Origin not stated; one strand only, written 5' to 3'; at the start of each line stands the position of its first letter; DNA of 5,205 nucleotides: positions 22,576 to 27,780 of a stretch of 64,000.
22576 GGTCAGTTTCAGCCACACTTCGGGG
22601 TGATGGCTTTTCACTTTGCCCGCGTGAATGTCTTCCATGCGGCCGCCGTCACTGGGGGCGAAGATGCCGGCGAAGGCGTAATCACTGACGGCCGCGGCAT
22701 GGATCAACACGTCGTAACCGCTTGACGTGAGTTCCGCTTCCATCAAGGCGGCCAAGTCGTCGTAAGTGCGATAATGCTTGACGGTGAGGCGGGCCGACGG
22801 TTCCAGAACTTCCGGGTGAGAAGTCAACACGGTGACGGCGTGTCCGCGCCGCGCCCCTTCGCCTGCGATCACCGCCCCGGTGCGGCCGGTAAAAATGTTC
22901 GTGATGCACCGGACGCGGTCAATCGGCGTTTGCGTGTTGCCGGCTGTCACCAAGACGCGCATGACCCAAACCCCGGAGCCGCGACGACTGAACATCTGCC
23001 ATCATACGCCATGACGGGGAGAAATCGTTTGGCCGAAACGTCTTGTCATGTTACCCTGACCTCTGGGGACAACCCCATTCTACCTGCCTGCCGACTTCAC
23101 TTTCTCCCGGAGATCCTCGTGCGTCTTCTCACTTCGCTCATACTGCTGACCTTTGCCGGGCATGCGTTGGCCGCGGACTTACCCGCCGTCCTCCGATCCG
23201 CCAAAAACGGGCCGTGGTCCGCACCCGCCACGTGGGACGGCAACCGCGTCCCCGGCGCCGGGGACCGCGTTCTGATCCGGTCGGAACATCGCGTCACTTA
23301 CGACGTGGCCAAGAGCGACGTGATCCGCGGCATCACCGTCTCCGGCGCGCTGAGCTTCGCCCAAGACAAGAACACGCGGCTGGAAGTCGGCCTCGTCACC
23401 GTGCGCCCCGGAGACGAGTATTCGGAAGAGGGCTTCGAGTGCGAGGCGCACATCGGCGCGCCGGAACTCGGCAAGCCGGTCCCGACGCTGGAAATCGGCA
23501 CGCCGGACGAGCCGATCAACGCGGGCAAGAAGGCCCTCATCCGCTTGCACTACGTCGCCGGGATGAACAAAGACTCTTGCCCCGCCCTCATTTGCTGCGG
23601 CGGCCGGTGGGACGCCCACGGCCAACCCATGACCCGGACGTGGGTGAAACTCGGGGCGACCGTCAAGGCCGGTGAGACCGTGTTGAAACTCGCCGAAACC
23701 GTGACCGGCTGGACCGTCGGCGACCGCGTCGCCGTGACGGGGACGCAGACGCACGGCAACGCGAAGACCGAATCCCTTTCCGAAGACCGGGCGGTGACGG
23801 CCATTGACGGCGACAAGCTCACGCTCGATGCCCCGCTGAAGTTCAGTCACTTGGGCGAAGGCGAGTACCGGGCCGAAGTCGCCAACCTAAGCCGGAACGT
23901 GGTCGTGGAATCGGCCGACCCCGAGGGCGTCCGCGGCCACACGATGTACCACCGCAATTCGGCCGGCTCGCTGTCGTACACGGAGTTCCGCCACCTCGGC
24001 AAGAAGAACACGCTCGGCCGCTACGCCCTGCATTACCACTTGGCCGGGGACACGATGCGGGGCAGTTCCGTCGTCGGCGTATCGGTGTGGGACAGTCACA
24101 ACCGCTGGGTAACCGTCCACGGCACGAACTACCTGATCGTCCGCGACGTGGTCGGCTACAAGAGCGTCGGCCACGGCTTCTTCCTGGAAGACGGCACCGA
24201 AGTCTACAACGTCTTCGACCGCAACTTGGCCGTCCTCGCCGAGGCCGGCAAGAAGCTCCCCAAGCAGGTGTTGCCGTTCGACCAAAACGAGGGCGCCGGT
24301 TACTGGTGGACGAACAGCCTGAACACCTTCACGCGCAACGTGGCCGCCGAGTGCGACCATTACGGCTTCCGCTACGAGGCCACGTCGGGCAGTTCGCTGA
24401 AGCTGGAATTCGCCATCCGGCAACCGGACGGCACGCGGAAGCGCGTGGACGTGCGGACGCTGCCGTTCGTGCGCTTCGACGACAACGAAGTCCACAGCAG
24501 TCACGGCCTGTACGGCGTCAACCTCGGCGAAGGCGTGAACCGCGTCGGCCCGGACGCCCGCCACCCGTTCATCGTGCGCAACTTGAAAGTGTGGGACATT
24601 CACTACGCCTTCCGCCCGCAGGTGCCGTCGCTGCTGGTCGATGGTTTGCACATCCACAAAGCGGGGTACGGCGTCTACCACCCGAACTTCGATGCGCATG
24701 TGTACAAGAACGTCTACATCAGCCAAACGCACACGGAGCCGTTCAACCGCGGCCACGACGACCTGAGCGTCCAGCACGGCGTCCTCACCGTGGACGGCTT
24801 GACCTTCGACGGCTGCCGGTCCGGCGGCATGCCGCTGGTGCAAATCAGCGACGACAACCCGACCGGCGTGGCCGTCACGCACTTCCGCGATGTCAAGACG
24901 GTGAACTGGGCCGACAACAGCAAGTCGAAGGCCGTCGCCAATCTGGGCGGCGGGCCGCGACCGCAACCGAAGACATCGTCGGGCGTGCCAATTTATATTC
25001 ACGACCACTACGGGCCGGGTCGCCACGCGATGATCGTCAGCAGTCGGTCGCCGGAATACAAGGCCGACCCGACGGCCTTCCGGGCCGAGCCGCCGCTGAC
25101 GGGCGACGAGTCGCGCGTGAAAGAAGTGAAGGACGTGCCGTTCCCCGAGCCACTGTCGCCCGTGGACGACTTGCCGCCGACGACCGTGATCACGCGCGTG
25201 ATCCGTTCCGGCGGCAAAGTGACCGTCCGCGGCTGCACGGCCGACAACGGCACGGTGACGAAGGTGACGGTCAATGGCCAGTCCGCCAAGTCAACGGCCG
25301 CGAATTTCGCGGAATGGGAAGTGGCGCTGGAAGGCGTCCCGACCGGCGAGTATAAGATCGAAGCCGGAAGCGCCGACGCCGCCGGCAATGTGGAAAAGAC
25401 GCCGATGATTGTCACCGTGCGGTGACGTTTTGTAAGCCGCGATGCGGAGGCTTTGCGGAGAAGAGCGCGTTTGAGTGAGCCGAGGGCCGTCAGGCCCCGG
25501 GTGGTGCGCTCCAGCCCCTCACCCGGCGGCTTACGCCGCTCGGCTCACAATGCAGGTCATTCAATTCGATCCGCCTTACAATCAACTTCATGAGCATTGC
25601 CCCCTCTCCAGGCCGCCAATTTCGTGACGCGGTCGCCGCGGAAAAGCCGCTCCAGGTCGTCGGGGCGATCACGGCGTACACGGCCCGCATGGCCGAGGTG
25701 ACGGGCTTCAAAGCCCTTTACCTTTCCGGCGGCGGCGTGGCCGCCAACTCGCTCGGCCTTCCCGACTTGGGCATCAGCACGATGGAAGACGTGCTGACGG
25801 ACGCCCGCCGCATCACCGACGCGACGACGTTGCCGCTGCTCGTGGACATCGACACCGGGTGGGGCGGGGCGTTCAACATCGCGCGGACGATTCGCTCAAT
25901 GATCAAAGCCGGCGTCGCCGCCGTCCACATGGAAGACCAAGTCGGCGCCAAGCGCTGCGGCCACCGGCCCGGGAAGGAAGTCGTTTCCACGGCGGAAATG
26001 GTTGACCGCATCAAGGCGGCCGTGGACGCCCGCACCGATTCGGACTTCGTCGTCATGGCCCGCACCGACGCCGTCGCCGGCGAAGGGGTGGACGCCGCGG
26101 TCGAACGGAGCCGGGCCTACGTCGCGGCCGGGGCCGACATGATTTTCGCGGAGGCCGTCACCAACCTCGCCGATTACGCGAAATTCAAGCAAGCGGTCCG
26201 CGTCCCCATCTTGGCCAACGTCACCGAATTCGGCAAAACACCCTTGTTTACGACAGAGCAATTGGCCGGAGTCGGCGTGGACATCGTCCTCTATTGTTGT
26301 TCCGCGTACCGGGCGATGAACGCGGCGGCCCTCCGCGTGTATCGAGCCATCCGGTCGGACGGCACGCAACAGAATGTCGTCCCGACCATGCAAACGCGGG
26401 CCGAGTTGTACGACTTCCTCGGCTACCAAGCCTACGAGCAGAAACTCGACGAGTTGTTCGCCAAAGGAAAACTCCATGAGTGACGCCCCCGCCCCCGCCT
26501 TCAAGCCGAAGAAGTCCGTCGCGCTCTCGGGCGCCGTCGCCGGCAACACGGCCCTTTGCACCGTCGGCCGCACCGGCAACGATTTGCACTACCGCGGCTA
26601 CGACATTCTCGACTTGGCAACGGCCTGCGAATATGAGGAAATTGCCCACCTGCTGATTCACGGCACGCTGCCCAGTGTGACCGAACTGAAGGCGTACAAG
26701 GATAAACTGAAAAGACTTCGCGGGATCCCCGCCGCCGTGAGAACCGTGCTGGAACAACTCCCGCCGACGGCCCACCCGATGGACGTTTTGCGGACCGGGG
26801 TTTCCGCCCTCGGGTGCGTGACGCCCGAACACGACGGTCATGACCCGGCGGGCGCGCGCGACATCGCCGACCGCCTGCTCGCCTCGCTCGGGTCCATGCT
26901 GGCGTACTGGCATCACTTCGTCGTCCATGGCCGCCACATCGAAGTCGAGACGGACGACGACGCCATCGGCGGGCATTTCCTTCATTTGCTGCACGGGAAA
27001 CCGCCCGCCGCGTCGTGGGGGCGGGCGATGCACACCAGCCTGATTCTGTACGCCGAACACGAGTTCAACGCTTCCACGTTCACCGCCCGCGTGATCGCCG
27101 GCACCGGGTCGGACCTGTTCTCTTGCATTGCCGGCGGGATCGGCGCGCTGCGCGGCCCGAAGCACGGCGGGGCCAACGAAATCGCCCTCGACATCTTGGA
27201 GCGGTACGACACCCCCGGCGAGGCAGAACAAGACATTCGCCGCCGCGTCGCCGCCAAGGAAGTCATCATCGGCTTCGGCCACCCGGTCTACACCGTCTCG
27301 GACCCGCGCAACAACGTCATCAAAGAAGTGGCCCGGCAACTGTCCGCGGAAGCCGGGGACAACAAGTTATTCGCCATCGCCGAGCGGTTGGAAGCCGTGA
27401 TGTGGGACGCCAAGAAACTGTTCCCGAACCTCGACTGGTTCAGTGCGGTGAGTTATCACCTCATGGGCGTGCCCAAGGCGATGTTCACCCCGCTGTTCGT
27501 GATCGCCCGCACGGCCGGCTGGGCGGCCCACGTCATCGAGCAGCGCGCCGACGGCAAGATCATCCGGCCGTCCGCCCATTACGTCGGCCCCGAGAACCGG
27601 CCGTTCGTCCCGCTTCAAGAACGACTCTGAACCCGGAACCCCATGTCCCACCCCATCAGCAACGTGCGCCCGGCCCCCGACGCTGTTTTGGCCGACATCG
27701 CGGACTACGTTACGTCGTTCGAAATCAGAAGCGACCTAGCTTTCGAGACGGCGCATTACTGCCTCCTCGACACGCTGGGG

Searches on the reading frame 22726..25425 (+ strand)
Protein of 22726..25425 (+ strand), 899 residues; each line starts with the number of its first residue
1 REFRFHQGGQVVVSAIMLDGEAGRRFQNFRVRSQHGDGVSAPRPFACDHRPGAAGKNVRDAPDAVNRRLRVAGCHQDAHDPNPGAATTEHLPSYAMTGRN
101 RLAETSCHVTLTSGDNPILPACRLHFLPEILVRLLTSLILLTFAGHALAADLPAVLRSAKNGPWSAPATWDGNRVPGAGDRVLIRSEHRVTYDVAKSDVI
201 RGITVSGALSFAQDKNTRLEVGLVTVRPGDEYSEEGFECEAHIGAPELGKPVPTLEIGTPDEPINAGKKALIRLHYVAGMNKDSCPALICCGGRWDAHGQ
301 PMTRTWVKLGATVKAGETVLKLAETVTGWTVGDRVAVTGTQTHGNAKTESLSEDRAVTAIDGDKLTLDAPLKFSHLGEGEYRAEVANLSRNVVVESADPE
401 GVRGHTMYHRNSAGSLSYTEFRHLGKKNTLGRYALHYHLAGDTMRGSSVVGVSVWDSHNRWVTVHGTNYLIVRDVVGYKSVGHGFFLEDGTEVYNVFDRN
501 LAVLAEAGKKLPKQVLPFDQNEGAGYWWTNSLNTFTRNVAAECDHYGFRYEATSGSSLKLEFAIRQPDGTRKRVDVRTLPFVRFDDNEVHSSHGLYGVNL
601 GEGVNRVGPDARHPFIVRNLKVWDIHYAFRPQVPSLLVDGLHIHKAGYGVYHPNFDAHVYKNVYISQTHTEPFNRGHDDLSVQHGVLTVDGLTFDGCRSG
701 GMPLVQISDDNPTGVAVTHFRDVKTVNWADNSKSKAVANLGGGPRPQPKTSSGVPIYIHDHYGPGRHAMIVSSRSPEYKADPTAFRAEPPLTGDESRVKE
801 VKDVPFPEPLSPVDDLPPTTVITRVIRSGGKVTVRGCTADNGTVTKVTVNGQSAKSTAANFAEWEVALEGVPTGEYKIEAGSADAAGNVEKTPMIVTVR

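Call 78: search_protein_families(library=pfam, proteins=[window:22726-25425:+], max_evalue=0.0001)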
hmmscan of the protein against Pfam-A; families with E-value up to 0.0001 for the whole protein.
window:22726-25425:+ (899 aa): 2 families
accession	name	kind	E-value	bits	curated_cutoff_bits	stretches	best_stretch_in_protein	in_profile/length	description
PF24606.1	CEMIP_beta-hel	-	8.3e-43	147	27.3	1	404-593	4-208/212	CEMIP beta-helix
PF10162.14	G8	-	9.1e-15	55.1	22.9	1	169-309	1-123/124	G8 domain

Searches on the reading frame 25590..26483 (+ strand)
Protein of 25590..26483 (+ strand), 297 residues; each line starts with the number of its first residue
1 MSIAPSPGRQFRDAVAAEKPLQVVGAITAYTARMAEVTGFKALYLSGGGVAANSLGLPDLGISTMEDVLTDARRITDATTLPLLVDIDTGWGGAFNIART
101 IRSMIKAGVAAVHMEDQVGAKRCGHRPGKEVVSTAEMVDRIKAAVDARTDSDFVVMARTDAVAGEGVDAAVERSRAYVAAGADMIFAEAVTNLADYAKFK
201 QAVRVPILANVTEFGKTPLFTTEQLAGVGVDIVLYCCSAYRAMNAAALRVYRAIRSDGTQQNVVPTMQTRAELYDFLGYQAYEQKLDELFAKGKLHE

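Call 31: search_protein_families(library=pfam, proteins=[window:25590-26483:+], max_evalue=0.001)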
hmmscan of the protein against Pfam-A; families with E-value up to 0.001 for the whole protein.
window:25590-26483:+ (297 aa): 2 families
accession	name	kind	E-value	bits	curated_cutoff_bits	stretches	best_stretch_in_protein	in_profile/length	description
PF13714.12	PEP_mutase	-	7.7e-47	160.3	31.5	1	17-254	7-239/240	Phosphoenolpyruvate phosphomutase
PF00463.27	ICL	-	4.7e-14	52.2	26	1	82-185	151-257/526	Isocitrate lyase family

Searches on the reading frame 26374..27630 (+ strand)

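Call 31: search_protein_families(library=pfam, proteins=[window:26374-27630:+], max_evalue=0.001)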
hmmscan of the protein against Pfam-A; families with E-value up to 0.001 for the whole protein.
window:26374-27630:+ (418 aa): 1 family
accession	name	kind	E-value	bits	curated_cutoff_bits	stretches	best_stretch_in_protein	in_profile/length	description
PF00285.26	Citrate_synt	-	1.9e-121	405.9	27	1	51-400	2-357/357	Citrate synthase, C-terminal domain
